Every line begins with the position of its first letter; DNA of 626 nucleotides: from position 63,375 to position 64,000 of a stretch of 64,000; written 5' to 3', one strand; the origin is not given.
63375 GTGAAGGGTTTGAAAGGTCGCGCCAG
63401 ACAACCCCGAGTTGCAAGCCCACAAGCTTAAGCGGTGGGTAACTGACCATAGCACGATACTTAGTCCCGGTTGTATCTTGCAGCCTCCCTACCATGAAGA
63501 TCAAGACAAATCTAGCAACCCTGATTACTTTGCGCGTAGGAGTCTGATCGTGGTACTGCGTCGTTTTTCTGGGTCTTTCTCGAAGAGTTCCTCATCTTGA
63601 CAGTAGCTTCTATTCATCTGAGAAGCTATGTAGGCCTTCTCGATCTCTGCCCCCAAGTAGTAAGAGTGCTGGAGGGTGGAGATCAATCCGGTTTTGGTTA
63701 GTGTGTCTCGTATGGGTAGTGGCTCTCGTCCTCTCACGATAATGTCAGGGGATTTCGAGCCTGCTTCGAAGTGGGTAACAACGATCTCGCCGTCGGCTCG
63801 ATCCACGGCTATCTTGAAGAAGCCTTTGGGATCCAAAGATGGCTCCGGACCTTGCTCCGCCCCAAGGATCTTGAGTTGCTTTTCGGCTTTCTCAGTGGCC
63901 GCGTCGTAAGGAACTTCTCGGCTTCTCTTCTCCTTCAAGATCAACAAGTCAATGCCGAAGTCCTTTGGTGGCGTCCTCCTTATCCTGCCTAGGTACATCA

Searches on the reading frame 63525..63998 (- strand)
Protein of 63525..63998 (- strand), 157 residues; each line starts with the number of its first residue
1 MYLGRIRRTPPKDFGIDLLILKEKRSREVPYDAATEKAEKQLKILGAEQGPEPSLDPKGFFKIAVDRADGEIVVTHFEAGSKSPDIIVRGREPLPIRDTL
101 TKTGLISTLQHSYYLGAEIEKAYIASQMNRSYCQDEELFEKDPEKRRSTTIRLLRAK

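Call 18: search_protein_families(library=pfam, proteins=[window:63525-63998:-])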
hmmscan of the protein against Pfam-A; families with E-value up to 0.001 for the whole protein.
window:63525-63998:- (157 aa): 1 family
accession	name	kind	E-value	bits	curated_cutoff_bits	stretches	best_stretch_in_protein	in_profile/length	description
PF14251.12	PterinBD-DUF4346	-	3.9e-18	66.4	29.6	1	55-135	1-86/86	PterinBD-DUF4346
